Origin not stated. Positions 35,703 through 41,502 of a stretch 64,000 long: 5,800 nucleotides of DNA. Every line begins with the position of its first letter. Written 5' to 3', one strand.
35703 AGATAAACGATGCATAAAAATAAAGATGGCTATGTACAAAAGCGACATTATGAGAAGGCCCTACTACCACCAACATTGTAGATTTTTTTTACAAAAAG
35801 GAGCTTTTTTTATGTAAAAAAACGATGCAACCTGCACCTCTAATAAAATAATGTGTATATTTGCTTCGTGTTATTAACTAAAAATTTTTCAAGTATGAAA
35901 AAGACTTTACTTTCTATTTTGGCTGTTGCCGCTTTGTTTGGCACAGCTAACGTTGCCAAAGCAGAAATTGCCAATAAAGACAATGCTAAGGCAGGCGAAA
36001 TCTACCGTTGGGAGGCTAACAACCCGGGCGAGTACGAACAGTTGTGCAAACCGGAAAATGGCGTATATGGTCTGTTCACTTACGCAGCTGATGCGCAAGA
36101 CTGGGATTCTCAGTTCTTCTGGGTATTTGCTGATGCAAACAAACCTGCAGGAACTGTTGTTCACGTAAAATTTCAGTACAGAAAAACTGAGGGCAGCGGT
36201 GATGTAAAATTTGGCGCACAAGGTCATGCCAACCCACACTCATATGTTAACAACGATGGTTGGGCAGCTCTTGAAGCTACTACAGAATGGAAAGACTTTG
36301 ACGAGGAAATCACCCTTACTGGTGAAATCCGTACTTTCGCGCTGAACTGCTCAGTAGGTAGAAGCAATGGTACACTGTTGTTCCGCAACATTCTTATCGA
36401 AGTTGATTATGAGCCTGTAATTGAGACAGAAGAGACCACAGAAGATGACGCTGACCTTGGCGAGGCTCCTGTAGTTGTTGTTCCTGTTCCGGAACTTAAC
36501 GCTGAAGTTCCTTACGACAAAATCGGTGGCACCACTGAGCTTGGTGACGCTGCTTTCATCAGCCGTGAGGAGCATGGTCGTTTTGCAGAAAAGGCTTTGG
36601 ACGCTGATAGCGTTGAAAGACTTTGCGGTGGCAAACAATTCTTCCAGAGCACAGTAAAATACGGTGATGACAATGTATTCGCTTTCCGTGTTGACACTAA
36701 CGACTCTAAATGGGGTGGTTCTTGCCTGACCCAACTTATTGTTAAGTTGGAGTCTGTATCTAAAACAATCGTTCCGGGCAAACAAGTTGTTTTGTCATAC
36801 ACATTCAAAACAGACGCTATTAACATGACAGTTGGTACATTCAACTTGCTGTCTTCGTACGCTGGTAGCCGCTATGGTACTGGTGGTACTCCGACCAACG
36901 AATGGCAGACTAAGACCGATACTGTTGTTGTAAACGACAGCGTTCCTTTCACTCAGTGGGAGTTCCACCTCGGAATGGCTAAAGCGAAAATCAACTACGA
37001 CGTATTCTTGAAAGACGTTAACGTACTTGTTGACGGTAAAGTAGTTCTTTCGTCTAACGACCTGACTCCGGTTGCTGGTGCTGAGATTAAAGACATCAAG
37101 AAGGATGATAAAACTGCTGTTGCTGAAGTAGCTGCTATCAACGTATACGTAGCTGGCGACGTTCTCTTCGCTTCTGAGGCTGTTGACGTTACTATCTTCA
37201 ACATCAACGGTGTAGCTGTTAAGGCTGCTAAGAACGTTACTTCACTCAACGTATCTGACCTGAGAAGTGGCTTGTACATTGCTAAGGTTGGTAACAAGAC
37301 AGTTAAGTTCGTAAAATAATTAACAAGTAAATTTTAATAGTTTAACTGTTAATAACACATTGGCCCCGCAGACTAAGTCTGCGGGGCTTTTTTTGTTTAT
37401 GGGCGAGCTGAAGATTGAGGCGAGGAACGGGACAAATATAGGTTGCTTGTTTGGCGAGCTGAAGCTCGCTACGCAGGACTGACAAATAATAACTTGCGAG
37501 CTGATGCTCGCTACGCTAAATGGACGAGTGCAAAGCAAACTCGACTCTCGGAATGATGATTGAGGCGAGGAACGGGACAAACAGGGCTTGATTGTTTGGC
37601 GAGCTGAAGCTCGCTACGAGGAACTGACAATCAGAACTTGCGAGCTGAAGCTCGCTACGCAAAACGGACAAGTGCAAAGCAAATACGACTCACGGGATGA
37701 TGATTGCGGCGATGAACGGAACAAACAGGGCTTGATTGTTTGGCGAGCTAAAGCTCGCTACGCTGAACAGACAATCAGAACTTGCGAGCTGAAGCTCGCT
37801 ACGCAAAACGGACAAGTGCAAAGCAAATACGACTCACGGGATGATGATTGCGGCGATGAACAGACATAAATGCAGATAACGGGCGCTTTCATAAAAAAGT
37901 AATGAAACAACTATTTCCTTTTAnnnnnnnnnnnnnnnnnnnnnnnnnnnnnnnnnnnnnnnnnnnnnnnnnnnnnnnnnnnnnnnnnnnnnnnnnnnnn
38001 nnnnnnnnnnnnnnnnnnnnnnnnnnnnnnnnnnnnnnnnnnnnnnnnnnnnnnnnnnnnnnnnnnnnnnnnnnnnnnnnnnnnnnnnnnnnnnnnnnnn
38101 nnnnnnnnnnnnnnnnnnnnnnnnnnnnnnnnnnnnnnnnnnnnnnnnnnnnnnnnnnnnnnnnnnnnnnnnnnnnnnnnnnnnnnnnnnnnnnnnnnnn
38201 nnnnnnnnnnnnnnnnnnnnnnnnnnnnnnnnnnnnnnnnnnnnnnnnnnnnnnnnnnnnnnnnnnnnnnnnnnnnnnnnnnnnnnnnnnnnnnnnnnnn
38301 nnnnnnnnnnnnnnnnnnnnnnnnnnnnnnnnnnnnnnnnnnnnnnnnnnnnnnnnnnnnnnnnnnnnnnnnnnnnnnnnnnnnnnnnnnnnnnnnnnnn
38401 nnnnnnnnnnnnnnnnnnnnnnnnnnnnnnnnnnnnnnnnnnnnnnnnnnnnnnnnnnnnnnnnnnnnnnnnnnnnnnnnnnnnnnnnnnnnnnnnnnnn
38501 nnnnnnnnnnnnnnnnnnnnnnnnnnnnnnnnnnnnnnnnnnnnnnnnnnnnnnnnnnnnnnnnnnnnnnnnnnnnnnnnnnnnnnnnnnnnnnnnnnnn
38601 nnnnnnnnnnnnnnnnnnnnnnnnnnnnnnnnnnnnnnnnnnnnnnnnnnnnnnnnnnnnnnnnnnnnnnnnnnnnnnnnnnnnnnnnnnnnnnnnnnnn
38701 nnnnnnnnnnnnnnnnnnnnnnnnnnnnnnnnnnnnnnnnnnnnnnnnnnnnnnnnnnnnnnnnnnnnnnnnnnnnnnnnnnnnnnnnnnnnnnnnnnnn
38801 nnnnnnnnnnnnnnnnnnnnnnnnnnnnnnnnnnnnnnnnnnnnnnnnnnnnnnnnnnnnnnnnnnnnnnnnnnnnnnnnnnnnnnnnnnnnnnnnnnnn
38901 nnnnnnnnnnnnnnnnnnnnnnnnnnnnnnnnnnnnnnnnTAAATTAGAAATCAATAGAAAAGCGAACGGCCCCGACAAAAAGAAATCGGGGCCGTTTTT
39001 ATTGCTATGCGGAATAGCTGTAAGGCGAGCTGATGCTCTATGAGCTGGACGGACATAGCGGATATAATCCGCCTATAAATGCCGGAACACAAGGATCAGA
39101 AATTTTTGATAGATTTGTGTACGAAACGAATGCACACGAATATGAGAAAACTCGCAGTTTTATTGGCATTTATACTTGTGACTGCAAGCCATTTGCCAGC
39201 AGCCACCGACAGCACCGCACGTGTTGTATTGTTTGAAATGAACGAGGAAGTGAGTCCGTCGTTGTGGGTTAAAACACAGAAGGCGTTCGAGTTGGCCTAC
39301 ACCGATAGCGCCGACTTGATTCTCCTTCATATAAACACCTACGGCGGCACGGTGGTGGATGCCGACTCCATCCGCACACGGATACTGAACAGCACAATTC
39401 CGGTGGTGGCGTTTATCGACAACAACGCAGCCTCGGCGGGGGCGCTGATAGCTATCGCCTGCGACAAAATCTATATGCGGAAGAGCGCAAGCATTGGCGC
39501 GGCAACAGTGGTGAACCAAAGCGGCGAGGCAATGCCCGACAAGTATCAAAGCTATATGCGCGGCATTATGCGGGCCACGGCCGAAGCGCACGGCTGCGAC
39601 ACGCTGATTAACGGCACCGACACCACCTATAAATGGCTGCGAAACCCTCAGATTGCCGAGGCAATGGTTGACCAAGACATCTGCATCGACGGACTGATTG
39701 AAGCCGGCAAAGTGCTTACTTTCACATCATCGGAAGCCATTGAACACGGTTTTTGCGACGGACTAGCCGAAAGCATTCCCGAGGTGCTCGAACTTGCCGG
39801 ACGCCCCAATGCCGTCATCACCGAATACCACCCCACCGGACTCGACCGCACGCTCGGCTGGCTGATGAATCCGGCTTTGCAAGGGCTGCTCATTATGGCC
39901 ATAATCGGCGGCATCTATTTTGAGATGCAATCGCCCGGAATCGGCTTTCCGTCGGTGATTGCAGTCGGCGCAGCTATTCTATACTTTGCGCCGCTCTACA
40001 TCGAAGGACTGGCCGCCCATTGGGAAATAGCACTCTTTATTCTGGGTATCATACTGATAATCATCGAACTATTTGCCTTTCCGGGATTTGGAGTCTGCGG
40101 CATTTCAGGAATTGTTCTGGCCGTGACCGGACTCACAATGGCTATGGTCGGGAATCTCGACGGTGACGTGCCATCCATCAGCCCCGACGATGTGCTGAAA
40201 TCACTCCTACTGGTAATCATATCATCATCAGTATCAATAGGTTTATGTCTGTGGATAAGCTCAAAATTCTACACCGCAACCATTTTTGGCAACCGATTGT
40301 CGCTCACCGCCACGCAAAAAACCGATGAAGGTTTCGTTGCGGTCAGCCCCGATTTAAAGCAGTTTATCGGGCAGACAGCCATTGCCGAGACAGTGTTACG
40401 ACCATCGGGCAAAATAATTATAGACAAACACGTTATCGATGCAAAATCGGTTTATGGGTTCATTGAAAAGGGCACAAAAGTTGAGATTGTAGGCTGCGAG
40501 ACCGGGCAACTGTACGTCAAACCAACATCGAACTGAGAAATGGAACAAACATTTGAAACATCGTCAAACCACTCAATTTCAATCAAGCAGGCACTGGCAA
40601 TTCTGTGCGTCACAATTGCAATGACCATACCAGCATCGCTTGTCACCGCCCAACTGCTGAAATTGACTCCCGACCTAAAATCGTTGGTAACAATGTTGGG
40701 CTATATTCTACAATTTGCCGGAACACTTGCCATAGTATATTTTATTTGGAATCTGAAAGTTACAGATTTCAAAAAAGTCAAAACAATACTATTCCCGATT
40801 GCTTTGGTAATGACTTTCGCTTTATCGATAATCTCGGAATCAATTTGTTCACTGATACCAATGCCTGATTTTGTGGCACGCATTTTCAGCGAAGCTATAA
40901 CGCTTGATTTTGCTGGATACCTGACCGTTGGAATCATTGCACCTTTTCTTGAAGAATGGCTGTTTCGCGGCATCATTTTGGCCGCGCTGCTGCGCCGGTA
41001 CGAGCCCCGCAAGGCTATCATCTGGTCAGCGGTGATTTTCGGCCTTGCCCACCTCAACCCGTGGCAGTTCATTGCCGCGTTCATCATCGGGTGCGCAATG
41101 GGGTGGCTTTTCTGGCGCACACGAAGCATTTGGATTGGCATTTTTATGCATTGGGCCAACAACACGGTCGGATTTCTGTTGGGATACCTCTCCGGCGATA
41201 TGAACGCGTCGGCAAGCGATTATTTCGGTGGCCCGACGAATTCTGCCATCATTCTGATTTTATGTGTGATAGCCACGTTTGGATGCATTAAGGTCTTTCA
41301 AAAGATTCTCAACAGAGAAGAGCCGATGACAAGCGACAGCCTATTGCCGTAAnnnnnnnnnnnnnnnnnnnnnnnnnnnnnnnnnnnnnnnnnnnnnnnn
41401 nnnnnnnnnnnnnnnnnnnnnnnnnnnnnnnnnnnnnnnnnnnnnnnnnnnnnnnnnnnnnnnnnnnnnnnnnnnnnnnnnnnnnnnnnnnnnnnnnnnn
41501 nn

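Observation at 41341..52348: Tandem triplication of T9SS-exported lamin-tail/CotH-kinase-like proteins, preceded by a secreted START-like protein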

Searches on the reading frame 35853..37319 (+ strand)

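Call 81: search_protein_families(library=pfam, proteins=[window:35853-37319:+], max_evalue=0.00001)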
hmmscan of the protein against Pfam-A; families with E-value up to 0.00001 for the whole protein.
window:35853-37319:+ (488 aa): 1 family
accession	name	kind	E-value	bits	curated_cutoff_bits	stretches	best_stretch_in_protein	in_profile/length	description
PF18962.6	Por_Secre_tail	-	4.3e-06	27.4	27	1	441-486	19-69/75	Secretion system C-terminal sorting domain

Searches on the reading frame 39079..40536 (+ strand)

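Call 41: search_protein_families(library=pfam, proteins=[window:39079-40536:+], max_evalue=1)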
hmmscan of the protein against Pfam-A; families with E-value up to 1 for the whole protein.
window:39079-40536:+ (485 aa): 7 families
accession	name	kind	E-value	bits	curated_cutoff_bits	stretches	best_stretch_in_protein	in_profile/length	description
PF25145.1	NfeD1b_N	-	1.1e-40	139.7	40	1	50-248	3-187/189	NfeD1b, N-terminal domain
PF24961.1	NfeD_membrane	-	3.1e-24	85.7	26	1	267-389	2-113/119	NfeD integral membrane domain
PF01957.25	NfeD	-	1.5e-10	41.6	29.1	1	428-482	3-57/57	NfeD-like C-terminal, partner-binding domain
PF01343.23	Peptidase_S49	-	4e-06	27.3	24.9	1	103-146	3-46/154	Peptidase family S49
PF01972.22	SDH_protease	-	3.4e-05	23.5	31.3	1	81-142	94-155/286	ClpP-like SDH-type serine proteinase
PF00378.25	ECH_1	-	7.9e-05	22.5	27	1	96-142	78-124/251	Enoyl-CoA hydratase/isomerase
PF00574.28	CLP_protease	-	0.00027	21.3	20.2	1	72-131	40-99/182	Clp protease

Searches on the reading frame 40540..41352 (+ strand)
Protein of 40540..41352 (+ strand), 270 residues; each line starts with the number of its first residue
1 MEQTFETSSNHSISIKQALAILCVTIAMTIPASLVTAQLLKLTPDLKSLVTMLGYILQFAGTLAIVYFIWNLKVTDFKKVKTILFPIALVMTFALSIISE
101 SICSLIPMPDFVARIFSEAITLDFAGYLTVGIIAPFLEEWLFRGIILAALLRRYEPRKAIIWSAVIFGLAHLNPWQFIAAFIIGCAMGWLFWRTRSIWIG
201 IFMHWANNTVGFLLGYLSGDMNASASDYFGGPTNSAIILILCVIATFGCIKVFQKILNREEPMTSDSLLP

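Call 41: search_protein_families(library=pfam, proteins=[window:40540-41352:+], max_evalue=1)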
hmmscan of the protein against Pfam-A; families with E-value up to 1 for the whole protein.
window:40540-41352:+ (270 aa): 2 families
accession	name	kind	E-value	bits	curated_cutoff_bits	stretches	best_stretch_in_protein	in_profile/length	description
PF02517.21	Rce1-like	-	8e-25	87.4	22.4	1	125-210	6-93/93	Type II CAAX prenyl endopeptidase Rce1-like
PF19978.4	Inovirus_G7P_2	-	0.031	14.4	27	1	74-99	4-29/33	Tail virion protein G7P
